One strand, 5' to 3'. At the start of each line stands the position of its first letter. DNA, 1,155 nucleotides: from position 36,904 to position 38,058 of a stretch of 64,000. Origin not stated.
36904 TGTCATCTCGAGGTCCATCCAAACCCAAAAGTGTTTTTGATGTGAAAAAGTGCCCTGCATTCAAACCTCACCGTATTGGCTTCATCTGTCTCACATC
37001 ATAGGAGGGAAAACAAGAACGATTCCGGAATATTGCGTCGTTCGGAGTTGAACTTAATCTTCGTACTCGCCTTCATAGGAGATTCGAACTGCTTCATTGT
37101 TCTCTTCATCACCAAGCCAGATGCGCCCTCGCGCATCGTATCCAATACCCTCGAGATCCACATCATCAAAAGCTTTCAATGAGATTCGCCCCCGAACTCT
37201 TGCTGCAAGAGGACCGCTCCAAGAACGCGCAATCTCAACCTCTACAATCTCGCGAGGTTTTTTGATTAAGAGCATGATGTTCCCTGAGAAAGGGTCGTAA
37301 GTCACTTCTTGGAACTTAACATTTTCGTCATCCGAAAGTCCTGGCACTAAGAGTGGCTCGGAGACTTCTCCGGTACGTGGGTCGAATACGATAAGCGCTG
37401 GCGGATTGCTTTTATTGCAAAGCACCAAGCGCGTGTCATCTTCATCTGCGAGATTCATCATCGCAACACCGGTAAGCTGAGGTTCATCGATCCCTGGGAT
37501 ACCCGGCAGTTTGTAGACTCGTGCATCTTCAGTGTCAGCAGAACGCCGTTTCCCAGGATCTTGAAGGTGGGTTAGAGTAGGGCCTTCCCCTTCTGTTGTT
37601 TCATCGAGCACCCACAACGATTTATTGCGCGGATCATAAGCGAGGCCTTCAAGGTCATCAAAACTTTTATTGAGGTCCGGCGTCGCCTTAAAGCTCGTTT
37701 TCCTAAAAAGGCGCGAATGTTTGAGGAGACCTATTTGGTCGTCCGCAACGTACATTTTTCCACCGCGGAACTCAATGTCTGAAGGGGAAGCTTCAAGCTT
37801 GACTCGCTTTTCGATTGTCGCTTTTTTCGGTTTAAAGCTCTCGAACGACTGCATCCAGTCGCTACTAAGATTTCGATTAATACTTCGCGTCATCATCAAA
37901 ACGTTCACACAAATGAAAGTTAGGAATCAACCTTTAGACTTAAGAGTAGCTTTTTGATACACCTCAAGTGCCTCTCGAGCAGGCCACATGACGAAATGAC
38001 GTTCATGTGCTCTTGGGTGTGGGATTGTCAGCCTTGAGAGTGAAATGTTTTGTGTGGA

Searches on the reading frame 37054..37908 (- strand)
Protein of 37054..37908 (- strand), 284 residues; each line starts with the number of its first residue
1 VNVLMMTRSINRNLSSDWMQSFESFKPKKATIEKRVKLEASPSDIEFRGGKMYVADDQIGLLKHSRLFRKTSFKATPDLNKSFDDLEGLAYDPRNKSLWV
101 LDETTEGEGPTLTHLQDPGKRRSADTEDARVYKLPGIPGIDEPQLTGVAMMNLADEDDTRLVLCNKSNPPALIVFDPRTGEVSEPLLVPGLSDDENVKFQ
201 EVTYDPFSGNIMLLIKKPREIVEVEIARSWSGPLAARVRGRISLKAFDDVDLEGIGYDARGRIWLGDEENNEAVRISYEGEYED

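Call 100: search_protein_families(library=pfam, proteins=[window:37054-37908:-], max_evalue=1)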
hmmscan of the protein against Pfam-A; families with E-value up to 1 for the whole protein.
window:37054-37908:- (284 aa): 3 families
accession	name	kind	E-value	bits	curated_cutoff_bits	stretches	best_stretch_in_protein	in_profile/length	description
PF06977.17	SdiA-regulated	-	2.1e-06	27.6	21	2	201-279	27-95/249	SdiA-regulated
PF13449.12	Phytase-like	-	2.5e-06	28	27.6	1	244-282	55-100/284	Esterase-like activity of phytase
PF01436.27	NHL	-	0.013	16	20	0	253-271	5-23/28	NHL repeat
